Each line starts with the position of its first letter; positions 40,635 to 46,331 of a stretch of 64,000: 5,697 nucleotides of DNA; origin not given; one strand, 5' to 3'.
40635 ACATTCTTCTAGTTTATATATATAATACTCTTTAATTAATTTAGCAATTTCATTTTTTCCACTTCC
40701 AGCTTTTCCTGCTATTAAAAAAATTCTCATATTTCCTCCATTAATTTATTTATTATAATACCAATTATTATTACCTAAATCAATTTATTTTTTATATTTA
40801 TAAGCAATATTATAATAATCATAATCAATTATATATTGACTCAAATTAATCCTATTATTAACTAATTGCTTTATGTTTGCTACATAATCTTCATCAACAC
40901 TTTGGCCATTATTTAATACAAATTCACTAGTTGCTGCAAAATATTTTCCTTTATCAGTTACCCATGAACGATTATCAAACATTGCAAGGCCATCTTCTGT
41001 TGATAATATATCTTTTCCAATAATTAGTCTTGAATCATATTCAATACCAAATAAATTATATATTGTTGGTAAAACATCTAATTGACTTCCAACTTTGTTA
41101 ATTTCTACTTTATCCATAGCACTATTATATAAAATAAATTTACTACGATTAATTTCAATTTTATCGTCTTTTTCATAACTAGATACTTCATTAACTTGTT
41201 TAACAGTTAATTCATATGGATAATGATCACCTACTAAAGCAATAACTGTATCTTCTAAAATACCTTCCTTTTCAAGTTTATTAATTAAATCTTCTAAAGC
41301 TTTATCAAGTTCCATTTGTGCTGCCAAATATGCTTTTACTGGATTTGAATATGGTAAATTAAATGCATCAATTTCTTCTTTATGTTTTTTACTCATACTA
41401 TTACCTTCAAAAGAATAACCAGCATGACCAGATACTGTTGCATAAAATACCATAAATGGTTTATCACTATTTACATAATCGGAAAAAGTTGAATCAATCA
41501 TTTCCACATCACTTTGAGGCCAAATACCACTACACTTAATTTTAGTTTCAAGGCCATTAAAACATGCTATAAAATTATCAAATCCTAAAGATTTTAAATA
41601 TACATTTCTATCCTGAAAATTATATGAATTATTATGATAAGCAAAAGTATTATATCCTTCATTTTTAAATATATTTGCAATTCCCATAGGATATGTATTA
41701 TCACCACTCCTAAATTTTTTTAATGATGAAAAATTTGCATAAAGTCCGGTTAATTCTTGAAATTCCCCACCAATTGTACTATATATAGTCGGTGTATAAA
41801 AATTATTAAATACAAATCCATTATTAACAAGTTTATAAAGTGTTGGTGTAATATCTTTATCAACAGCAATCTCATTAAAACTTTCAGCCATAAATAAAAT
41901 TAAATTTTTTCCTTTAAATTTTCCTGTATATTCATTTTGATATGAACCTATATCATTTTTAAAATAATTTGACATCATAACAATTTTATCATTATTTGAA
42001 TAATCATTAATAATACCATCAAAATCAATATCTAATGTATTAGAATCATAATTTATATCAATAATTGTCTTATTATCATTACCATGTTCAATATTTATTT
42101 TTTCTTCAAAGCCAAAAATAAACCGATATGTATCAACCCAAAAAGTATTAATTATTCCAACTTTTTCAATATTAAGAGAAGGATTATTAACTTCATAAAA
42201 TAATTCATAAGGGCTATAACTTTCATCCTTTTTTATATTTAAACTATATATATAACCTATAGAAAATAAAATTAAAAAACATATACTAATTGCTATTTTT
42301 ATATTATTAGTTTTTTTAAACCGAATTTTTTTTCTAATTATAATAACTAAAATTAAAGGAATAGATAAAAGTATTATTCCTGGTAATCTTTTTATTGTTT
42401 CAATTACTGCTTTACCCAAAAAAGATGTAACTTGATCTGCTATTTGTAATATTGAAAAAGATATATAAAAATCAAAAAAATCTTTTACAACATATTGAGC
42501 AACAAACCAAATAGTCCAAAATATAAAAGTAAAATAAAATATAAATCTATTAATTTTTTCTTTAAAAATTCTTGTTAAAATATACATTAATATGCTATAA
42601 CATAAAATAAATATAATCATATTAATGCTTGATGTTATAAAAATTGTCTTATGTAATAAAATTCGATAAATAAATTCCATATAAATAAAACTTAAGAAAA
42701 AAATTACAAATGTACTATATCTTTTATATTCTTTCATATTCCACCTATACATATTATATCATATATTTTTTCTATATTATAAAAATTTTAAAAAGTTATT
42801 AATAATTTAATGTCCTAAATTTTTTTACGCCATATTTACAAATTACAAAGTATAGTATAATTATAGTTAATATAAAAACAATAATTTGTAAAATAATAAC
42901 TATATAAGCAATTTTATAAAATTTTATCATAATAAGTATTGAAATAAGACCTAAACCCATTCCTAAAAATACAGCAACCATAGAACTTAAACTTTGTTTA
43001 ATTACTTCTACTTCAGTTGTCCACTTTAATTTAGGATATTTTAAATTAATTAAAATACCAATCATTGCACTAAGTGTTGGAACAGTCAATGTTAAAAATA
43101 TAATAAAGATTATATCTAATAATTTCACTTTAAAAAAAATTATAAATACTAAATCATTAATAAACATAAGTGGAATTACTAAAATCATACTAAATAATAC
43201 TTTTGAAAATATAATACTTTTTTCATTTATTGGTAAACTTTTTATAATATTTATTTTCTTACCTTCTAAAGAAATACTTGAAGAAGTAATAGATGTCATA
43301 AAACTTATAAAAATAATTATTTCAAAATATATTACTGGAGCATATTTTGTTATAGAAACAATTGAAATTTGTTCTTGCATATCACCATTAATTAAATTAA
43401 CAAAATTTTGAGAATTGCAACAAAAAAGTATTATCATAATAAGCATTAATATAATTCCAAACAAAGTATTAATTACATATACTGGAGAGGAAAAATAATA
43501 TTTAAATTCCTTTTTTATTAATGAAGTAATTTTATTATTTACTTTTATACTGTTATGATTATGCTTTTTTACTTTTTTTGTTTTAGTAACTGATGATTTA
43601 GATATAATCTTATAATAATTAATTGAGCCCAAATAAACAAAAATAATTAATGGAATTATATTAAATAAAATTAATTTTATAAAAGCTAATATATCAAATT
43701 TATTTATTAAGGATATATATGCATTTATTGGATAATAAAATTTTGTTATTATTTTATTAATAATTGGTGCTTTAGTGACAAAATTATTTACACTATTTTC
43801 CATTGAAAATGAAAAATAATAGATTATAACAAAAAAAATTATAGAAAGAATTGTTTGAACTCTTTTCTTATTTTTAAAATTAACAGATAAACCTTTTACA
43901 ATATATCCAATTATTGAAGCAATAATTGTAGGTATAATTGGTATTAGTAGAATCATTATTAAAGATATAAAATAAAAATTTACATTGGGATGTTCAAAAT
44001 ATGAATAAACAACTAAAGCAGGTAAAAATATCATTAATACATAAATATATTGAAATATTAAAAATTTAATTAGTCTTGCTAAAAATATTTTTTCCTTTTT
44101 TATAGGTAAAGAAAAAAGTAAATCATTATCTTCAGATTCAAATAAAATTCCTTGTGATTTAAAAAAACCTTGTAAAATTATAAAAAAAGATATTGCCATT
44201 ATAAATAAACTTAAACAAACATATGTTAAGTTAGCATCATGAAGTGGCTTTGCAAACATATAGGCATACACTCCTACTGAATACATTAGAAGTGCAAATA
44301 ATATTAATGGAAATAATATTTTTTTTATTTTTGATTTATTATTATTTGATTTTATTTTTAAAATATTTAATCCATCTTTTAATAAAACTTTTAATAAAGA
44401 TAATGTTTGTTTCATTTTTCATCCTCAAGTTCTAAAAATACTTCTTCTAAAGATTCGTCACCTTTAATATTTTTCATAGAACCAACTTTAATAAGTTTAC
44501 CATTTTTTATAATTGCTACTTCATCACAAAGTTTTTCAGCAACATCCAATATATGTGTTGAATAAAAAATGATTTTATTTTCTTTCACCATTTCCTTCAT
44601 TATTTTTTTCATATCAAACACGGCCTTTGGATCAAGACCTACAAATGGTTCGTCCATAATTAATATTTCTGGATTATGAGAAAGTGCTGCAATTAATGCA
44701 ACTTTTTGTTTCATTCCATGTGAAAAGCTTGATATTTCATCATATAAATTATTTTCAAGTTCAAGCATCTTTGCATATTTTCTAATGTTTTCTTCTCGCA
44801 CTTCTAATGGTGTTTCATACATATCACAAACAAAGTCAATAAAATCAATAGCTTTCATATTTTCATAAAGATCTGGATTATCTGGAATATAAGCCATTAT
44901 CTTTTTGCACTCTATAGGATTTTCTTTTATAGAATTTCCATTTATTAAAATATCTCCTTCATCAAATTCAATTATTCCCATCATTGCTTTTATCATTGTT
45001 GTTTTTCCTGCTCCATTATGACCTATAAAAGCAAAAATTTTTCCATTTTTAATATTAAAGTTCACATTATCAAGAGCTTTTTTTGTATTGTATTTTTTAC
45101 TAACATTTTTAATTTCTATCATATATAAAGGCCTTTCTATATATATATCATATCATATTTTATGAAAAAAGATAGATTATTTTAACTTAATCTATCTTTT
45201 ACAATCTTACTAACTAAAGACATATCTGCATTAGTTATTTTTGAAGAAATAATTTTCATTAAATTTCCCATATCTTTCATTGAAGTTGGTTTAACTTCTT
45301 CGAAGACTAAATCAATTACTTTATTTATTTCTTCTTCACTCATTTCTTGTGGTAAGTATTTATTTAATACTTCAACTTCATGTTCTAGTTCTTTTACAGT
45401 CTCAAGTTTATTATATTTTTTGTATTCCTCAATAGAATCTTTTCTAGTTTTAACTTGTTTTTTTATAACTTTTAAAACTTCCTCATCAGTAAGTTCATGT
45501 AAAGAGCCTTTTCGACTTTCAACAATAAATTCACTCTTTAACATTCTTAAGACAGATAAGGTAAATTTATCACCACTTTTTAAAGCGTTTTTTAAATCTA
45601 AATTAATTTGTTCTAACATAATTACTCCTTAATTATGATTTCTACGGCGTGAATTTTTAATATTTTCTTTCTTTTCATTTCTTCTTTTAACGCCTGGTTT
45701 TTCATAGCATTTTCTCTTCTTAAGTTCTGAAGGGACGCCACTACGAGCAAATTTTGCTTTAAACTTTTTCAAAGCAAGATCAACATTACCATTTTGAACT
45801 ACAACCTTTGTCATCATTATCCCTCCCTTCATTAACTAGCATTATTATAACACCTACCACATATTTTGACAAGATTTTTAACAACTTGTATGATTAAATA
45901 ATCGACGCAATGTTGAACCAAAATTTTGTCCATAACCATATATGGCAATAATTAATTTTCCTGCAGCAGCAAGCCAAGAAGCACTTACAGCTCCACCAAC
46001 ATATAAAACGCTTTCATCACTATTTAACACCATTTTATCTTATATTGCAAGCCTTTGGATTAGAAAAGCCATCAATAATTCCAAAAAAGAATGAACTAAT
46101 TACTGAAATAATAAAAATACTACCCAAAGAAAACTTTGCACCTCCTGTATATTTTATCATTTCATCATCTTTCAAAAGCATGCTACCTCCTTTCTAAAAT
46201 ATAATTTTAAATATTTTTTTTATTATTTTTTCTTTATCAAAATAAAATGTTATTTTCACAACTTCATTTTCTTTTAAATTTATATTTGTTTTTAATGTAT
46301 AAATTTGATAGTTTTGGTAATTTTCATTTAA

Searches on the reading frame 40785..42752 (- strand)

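Call 73: search_protein_families(library=pfam, proteins=[window:40785-42752:-], max_evalue=0.001)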
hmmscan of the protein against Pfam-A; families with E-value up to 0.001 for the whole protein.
window:40785-42752:- (655 aa): 2 families
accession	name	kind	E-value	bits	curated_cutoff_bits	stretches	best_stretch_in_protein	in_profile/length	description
PF00884.28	Sulfatase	-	1.8e-33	116.6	25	1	282-570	1-301/301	Sulfatase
PF01663.27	Phosphodiest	-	1.1e-05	25.7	23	1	460-546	183-256/342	Type I phosphodiesterase / nucleotide pyrophosphatase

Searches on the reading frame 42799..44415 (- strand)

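Call 73: search_protein_families(library=pfam, proteins=[window:42799-44415:-], max_evalue=0.001)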
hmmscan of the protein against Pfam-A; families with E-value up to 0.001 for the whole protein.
window:42799-44415:- (538 aa): 1 family
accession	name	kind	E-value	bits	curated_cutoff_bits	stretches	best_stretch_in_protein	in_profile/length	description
PF16949.11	ABC_tran_2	-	6.3e-07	29.1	25.7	1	38-226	23-207/542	Putative ATP-binding cassette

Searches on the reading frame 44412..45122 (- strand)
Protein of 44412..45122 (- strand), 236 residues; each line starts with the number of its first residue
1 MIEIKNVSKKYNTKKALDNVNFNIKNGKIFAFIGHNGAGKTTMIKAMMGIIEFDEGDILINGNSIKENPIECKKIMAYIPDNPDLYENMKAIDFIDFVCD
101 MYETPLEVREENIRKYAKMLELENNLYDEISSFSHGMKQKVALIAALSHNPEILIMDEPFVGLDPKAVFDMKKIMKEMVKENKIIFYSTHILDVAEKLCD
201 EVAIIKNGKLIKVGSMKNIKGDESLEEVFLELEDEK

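Call 73: search_protein_families(library=pfam, proteins=[window:44412-45122:-], max_evalue=0.001)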
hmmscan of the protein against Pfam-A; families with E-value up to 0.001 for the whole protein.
window:44412-45122:- (236 aa): 6 families
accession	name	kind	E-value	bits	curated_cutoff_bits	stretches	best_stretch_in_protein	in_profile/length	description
PF00005.33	ABC_tran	-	2.4e-28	99.9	25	1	17-160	1-136/137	ABC transporter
PF13304.12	AAA_21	-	1.3e-12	48.8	27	1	119-190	224-298/304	AAA domain, putative AbiEii toxin, Type IV TA system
PF13175.12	AAA_15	-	0.00026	21.2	32.1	0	16-79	13-79/374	AAA ATPase domain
PF13476.12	AAA_23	-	0.00033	21.8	27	1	4-51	4-43/201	AAA domain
PF03193.22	RsgA_GTPase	-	0.00034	20.9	30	1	8-56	88-135/174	RsgA GTPase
PF13555.12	AAA_29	-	0.00094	19.3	27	0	18-50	13-45/61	P-loop containing region of AAA domain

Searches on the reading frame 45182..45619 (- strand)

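Call 3: search_protein_families(library=pfam, proteins=[window:45182-45619:-], max_evalue=1)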
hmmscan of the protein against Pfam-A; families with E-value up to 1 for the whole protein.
window:45182-45619:- (145 aa): 12 families
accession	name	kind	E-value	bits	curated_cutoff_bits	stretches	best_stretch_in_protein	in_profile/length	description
PF09424.15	YqeY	-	1.5e-39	135.8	27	1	3-144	2-143/143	Yqey-like protein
PF06810.17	Phage_scaffold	-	0.008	16.6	35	1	44-122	40-119/170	Phage capsid assembly scaffolding protein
PF04301.19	BioG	-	0.012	15.6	27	1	37-98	105-165/213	Pimeloyl-ACP methyl esterase BioG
PF16266.10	DUF4919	-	0.023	15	29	1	65-133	45-111/186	Domain of unknown function (DUF4919)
PF11995.13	DUF3490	-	0.043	14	25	1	49-102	47-100/161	Domain of unknown function (DUF3490)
PF03874.21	RNA_pol_Rpb4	-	0.065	14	25.6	1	43-113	2-69/116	RNA polymerase Rpb4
PF10938.13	YfdX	-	0.13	12.7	26.6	1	46-106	65-125/149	YfdX protein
PF18829.7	Importin_rep_6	-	0.2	12.4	23.9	1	46-128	27-108/110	Importin repeat 6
PF16716.10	BST2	-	0.23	12.6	27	1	53-96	44-89/91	Bone marrow stromal antigen 2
PF11829.13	DUF3349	-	0.34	12.1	28.3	0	87-133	28-78/94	Protein of unknown function (DUF3349)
PF18502.6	Mrpl_C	-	0.91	10.3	25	0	52-100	28-80/111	54S ribosomal protein L8 C-terminal domain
PF25322.2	RBD_SIN1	-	0.93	10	27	1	29-82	5-57/75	SIN1 Ras-binding domain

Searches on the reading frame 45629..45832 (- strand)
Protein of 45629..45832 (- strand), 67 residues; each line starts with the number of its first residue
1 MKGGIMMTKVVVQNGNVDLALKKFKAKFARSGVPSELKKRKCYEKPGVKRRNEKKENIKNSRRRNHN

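Call 3: search_protein_families(library=pfam, proteins=[window:45629-45832:-], max_evalue=1)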
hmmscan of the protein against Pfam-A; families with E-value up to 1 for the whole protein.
window:45629-45832:- (67 aa): 1 family
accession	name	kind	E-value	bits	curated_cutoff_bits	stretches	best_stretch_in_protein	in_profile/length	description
PF01165.25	Ribosomal_S21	-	3.4e-16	59.1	27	1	9-60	1-53/55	Ribosomal protein S21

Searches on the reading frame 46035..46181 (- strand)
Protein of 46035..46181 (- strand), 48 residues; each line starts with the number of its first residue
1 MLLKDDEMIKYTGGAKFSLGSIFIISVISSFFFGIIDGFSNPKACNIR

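Call 3: search_protein_families(library=pfam, proteins=[window:46035-46181:-], max_evalue=1)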
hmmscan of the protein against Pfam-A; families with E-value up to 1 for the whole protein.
window:46035-46181:- (48 aa): 0 families

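Call 4: search_protein_families(library=ncbifam, proteins=[window:46035-46181:-], max_evalue=1)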
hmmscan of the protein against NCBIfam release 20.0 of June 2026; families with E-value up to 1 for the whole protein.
window:46035-46181:- (48 aa): 1 family
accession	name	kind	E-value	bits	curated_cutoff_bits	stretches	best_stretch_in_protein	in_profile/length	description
NF038034.1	lactGbeta_entB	subfamily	0.034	14.3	37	1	3-41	1-38/38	lactococcin G-beta/enterocin 1071B family bacteriocin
